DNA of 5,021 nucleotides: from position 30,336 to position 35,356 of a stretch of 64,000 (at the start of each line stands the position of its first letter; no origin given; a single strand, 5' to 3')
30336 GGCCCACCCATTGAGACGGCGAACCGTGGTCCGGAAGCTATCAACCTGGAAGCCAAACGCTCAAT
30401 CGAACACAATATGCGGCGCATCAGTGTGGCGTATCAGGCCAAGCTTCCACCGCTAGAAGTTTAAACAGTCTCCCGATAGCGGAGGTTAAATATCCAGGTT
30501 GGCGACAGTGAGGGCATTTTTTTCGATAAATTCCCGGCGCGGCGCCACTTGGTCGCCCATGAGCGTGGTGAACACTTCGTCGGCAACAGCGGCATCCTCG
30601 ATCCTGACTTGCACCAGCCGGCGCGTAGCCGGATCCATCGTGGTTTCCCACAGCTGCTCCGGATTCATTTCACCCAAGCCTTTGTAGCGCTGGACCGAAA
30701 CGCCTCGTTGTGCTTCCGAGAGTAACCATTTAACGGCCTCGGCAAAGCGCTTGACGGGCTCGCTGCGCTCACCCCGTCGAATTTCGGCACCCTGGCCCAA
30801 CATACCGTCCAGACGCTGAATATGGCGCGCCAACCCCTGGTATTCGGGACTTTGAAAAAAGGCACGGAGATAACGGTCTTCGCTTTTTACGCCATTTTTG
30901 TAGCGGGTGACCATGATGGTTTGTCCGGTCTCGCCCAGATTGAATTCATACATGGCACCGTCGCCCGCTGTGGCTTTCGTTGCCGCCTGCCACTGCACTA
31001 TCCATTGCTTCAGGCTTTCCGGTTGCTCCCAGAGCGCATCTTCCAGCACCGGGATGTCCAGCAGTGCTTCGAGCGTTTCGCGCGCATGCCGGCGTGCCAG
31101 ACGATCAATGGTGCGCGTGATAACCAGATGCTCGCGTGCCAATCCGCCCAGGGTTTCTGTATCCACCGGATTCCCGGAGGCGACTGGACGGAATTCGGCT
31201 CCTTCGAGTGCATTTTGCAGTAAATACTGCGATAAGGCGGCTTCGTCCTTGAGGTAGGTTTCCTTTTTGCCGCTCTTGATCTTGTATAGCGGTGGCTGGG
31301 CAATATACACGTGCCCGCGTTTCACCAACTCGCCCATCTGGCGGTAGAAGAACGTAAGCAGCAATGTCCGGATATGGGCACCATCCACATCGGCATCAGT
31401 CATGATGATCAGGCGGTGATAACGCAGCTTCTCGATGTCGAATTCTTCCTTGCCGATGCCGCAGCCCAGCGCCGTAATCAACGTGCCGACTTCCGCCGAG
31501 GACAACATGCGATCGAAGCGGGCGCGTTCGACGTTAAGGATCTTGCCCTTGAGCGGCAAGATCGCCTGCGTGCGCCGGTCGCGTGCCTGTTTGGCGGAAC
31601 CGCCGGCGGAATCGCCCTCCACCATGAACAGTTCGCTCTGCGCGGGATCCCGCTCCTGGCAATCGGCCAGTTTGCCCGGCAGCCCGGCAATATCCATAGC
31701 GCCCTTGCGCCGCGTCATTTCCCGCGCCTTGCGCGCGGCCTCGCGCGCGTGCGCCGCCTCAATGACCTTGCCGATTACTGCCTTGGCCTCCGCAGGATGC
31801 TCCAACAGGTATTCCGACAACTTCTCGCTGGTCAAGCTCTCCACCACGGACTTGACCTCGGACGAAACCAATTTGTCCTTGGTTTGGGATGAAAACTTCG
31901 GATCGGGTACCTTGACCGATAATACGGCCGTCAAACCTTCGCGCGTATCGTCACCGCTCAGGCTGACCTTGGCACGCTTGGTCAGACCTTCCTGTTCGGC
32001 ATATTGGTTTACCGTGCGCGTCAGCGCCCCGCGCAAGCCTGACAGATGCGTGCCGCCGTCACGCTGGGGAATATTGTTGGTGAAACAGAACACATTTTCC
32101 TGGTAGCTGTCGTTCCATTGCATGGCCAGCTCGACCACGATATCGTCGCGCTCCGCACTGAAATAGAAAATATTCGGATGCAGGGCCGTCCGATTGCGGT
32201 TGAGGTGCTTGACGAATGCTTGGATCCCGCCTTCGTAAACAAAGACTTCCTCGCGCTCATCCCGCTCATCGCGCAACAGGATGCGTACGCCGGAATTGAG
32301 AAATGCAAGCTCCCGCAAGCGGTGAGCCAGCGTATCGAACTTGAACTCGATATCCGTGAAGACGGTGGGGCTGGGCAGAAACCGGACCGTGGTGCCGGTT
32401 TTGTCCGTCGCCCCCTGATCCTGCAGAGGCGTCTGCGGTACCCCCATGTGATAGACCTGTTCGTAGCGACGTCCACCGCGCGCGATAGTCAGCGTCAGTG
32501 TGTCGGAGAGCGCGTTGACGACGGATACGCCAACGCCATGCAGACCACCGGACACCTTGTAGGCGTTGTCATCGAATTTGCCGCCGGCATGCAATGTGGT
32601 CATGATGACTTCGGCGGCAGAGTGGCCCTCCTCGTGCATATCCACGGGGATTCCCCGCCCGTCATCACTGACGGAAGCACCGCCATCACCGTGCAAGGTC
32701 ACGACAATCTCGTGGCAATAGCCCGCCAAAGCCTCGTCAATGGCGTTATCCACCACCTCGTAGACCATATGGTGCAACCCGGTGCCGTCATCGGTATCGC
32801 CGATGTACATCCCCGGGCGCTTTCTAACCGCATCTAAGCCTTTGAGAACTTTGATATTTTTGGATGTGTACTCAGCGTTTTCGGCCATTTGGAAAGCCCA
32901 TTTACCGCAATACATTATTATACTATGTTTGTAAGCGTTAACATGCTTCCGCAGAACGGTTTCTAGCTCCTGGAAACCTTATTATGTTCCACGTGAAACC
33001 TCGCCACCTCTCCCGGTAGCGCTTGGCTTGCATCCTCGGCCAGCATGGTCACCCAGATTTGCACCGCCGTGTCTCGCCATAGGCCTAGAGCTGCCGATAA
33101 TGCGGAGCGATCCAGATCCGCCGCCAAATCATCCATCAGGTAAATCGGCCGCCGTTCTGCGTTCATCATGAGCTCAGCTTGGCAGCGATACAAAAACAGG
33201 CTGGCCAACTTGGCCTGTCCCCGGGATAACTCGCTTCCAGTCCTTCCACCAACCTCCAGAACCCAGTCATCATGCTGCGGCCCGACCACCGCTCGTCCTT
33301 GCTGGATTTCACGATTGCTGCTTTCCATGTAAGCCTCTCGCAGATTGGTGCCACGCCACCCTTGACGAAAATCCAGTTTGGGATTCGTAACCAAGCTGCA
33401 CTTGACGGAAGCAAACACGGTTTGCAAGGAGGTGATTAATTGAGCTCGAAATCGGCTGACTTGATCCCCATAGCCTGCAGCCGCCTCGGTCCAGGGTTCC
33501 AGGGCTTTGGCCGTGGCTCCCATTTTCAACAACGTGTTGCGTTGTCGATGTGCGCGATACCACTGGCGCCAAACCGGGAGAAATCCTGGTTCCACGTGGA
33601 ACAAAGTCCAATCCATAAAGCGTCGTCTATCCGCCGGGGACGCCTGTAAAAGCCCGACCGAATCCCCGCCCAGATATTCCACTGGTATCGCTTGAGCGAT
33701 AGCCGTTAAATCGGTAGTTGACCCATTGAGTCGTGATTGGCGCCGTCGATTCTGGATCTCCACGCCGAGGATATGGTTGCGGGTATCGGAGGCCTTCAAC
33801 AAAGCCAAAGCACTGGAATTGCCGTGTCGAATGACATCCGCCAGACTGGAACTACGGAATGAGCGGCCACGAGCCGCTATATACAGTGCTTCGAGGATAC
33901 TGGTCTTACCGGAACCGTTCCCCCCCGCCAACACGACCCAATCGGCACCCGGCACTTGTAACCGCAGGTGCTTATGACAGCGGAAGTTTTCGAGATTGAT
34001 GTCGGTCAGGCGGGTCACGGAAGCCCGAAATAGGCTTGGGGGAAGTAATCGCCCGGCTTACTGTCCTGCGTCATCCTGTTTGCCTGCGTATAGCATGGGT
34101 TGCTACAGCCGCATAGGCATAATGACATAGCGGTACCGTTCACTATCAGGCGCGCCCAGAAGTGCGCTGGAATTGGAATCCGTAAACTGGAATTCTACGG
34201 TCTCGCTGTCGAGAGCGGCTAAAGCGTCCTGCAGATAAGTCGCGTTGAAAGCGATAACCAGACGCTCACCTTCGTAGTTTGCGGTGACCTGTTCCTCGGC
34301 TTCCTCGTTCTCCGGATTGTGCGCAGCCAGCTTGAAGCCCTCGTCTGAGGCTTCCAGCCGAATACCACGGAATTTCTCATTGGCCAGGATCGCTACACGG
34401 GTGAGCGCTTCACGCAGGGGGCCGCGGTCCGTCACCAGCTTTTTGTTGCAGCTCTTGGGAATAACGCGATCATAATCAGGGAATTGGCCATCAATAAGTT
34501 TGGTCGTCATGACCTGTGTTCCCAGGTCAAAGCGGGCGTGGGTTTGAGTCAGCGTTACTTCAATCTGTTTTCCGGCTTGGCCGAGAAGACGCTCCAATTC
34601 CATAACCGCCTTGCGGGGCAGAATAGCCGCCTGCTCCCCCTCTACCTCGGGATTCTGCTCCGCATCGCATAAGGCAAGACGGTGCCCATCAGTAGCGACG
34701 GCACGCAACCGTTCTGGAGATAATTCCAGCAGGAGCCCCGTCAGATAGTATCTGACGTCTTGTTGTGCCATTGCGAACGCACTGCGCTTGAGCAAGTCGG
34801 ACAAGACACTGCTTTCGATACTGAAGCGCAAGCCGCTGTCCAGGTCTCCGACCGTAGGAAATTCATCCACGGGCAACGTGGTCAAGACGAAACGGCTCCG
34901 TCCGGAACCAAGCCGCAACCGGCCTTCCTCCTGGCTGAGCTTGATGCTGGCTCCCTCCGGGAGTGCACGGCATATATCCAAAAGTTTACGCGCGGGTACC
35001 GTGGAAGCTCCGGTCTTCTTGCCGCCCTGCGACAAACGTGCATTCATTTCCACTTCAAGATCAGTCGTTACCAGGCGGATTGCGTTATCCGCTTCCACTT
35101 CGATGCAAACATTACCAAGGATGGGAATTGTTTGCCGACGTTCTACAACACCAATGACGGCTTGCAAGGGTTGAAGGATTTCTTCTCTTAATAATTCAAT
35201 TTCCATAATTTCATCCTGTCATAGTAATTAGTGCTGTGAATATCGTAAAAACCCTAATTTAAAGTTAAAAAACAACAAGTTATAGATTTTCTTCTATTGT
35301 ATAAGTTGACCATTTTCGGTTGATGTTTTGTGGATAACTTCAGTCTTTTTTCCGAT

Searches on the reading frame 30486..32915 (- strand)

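Call 8: search_protein_families(library=pfam, proteins=[window:30486-32915:-], max_evalue=0.01)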
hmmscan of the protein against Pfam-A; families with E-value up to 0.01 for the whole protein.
window:30486-32915:- (809 aa): 6 families
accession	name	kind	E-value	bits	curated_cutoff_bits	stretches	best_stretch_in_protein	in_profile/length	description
PF00204.31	DNA_gyraseB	-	5.9e-60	202.1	27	1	230-399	1-172/173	DNA gyrase B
PF18053.6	GyrB_insert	-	1.7e-34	119.6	26.1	1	573-735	1-167/167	DNA gyrase B subunit insert domain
PF00986.26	DNA_gyraseB_C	-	7.8e-33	112.9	29.8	1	737-798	2-63/63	DNA gyrase B subunit, carboxyl terminus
PF01751.28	Toprim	-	2e-19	70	23.1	1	428-540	1-95/96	Toprim domain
PF02518.31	HATPase_c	-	2.5e-16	60.5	26.4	1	43-179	2-105/111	Histidine kinase-, DNA gyrase B-, and HSP90-like ATPase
PF21249.2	GyrB_hook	-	6.3e-09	35.7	23.7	1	542-570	1-29/29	GyrB, hook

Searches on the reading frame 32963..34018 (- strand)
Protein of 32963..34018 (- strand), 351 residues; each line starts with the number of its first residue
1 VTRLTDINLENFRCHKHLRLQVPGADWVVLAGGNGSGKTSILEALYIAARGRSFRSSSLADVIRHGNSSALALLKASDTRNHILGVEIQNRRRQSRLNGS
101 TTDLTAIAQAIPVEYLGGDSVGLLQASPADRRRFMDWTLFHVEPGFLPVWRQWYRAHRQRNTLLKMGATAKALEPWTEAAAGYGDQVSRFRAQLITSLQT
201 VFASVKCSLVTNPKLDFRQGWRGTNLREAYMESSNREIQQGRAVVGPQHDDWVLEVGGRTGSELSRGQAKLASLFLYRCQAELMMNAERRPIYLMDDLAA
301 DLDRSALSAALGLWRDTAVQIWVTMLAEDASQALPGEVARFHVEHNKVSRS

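Call 8: search_protein_families(library=pfam, proteins=[window:32963-34018:-], max_evalue=0.01)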
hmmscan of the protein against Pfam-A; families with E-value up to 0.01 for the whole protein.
window:32963-34018:- (351 aa): 6 families
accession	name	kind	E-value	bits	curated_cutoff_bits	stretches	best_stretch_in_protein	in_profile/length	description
PF02463.25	SMC_N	-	6.1e-19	68.8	40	1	4-334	2-205/220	RecF/RecN/SMC N terminal domain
PF13175.12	AAA_15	-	7.6e-08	32.8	32.1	1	4-51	3-49/374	AAA ATPase domain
PF13476.12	AAA_23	-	1.5e-07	32.7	27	1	7-56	2-50/201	AAA domain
PF13304.12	AAA_21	-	6.4e-05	23.6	27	1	29-50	3-24/304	AAA domain, putative AbiEii toxin, Type IV TA system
PF00005.33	ABC_tran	-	0.00068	20.7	25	1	16-46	2-32/137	ABC transporter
PF13555.12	AAA_29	-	0.0059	16.8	27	0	7-46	7-43/61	P-loop containing region of AAA domain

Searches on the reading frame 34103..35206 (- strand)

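Call 8: search_protein_families(library=pfam, proteins=[window:34103-35206:-], max_evalue=0.01)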
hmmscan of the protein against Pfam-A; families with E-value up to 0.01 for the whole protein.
window:34103-35206:- (367 aa): 3 families
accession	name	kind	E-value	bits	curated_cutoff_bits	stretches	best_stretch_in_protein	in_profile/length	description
PF02768.20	DNA_pol3_beta_3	-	5.6e-39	133.1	27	1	247-366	2-121/121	DNA polymerase III beta subunit, C-terminal domain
PF00712.24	DNA_pol3_beta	-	5.9e-38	130.1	24.4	1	1-119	1-119/120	DNA polymerase III beta subunit, N-terminal domain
PF02767.21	DNA_pol3_beta_2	-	1.3e-35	122.6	27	1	130-244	2-116/116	DNA polymerase III beta subunit, central domain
